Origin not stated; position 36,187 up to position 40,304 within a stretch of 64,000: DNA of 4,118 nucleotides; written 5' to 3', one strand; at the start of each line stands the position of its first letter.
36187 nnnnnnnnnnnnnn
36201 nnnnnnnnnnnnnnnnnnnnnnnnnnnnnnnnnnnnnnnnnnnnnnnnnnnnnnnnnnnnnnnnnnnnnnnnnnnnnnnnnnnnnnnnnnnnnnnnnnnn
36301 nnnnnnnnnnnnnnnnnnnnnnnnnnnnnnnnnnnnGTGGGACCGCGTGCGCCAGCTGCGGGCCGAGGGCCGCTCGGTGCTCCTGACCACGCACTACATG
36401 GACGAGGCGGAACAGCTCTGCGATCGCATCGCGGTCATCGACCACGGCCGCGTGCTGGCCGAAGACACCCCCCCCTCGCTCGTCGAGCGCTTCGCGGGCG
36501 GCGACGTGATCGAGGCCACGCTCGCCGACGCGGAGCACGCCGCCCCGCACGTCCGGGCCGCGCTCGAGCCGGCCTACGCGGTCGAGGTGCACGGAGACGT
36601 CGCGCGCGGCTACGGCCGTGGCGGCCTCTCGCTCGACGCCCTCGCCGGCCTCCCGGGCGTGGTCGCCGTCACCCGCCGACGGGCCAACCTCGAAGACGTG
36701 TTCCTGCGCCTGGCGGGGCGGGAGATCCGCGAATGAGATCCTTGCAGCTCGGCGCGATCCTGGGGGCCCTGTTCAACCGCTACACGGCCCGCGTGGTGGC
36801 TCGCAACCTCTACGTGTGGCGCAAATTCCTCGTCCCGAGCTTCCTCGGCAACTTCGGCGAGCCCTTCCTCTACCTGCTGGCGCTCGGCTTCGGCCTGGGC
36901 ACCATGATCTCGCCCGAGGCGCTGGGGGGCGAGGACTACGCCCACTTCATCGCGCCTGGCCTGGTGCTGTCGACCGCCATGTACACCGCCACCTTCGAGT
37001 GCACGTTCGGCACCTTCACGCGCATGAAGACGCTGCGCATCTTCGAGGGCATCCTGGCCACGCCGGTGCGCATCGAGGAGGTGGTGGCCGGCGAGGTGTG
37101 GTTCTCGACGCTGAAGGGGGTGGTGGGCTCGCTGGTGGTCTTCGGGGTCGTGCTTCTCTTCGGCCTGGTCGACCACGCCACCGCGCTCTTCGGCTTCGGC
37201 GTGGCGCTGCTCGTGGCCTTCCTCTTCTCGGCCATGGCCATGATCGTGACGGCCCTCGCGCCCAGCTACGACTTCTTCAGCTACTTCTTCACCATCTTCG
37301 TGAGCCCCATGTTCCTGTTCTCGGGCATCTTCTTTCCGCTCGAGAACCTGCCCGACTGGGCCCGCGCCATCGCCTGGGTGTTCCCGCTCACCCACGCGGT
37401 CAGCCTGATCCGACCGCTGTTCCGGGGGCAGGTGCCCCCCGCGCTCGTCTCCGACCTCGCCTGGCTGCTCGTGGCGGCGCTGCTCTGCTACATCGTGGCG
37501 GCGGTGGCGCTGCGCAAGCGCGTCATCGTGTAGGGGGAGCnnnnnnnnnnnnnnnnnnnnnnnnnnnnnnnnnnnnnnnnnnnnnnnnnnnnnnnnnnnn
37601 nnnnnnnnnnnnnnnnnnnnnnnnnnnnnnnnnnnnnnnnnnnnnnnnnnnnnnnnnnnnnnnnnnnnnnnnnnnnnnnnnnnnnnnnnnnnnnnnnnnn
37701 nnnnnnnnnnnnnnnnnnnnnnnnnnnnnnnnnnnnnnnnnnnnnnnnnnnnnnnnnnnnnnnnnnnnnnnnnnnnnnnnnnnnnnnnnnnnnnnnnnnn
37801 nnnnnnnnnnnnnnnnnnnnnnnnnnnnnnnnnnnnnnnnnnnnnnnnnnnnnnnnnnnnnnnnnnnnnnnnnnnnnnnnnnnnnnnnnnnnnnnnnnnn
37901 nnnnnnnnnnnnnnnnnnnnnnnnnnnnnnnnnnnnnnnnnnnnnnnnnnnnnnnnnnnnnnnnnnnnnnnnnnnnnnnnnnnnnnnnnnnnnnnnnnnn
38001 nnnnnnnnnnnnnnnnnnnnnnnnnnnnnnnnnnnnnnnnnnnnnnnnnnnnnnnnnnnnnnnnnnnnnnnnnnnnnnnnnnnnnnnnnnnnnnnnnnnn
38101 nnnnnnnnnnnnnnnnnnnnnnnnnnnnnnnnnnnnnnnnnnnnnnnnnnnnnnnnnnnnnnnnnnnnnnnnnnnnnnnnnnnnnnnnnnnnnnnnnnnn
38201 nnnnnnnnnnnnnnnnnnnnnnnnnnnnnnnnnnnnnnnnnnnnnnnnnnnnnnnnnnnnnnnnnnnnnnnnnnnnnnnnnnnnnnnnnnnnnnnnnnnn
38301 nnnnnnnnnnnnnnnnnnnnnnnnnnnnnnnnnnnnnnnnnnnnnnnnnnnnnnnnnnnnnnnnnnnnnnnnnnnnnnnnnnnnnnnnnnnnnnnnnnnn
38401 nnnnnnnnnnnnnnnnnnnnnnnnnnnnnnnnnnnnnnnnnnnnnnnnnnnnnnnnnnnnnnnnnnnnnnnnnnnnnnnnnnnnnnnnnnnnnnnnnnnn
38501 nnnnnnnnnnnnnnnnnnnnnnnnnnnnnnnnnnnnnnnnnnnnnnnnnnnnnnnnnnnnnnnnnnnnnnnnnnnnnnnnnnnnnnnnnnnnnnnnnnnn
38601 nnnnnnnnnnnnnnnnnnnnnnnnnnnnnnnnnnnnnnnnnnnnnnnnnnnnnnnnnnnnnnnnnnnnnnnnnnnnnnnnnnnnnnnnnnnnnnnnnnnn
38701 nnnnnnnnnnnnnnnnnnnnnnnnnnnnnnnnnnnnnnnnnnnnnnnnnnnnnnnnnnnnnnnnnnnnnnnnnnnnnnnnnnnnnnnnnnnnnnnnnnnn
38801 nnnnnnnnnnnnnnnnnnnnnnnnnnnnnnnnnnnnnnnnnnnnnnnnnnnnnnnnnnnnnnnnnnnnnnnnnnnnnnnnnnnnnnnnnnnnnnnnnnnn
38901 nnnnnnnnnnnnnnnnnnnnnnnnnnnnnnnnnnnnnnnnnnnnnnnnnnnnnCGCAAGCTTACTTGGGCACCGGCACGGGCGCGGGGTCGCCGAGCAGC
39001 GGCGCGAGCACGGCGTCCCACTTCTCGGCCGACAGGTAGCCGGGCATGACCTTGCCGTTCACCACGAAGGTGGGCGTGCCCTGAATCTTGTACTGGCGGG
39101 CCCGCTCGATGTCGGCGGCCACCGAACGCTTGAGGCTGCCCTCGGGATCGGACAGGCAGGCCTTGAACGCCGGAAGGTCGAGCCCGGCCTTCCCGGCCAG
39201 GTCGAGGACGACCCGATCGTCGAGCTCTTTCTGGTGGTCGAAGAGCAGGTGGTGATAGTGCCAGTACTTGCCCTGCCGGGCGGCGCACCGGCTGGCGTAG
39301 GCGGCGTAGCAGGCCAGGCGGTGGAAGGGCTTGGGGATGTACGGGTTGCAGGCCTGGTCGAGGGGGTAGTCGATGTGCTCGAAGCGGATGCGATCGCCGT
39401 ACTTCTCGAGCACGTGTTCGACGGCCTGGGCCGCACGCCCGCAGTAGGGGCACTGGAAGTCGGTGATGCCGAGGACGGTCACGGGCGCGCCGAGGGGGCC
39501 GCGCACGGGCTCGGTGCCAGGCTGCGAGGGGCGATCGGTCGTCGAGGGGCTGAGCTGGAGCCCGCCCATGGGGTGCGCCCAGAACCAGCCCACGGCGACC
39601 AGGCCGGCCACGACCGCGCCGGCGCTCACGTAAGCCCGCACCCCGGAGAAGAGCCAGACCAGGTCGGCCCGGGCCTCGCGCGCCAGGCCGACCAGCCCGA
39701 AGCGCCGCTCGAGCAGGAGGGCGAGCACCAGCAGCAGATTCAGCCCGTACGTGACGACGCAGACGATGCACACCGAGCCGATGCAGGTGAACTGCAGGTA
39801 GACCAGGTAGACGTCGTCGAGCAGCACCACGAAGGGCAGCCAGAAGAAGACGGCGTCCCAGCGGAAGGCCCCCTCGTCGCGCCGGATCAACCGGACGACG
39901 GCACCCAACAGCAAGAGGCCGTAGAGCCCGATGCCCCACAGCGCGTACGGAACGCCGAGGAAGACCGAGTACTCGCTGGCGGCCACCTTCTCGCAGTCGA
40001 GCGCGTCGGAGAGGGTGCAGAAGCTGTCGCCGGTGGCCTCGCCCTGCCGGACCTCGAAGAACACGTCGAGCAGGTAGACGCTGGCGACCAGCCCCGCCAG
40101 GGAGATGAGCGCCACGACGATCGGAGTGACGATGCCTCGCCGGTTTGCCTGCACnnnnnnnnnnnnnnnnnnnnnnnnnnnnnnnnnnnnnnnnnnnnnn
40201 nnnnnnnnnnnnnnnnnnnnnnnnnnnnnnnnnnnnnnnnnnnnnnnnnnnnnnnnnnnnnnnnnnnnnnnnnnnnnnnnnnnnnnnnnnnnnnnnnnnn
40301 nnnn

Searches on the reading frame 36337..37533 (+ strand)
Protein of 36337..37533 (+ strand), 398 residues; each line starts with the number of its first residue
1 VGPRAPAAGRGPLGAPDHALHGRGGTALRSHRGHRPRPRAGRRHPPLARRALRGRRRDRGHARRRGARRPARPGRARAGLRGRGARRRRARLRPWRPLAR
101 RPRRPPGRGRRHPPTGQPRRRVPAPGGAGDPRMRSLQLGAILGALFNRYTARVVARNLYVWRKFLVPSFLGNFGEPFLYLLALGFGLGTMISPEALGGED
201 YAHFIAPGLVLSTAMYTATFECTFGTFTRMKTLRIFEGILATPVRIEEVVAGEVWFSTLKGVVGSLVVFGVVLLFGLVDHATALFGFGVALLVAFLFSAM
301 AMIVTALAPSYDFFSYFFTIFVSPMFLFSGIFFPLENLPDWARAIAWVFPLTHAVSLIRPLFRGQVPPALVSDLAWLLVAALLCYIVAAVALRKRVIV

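Call 80: search_protein_families(library=pfam, proteins=[window:36337-37533:+], max_evalue=0.0001)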
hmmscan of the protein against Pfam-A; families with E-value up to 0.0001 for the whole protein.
window:36337-37533:+ (398 aa): 2 families
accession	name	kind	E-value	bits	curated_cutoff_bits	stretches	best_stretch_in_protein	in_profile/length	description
PF01061.29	ABC2_membrane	-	2.1e-21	76.9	26.9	1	169-359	21-207/211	ABC-2 type transporter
PF12698.13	ABC2_membrane_3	-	1.1e-13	51.4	31.6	1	199-389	158-346/347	ABC-2 family transporter protein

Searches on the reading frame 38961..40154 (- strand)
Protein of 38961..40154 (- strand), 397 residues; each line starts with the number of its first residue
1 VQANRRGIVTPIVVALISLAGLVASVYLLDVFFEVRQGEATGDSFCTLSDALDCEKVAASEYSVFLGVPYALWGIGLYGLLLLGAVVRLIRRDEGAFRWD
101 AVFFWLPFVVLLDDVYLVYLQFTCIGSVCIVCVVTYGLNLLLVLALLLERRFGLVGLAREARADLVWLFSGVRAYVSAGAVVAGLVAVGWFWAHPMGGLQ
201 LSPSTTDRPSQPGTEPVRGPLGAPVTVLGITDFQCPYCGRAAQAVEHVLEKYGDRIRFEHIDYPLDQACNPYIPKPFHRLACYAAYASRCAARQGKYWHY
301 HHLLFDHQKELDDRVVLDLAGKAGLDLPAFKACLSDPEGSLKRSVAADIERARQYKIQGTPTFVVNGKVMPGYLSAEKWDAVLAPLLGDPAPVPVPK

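Call 81: search_protein_families(library=pfam, proteins=[window:38961-40154:-], max_evalue=0.0001)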
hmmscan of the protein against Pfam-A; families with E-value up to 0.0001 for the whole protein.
window:38961-40154:- (397 aa): 6 families
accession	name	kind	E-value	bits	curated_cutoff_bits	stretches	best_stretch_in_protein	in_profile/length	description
PF07884.19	VKOR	-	4e-22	79.2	27.5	1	13-144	2-131/134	Vitamin K epoxide reductase family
PF13462.12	Thioredoxin_4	-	4.7e-22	79.4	23.2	1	213-383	3-163/165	Thioredoxin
PF01323.26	DSBA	-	1.8e-18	67.4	25.6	1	231-377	6-184/191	DSBA-like thioredoxin domain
PF13098.12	Thioredoxin_2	-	3.8e-06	27.6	27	1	230-383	12-104/104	Thioredoxin-like domain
PF13192.12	Thioredoxin_3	-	4e-05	24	24.8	0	330-369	20-59/76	Thioredoxin domain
PF13743.12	Thioredoxin_5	-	4.6e-05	23.7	27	0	303-365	102-163/186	Thioredoxin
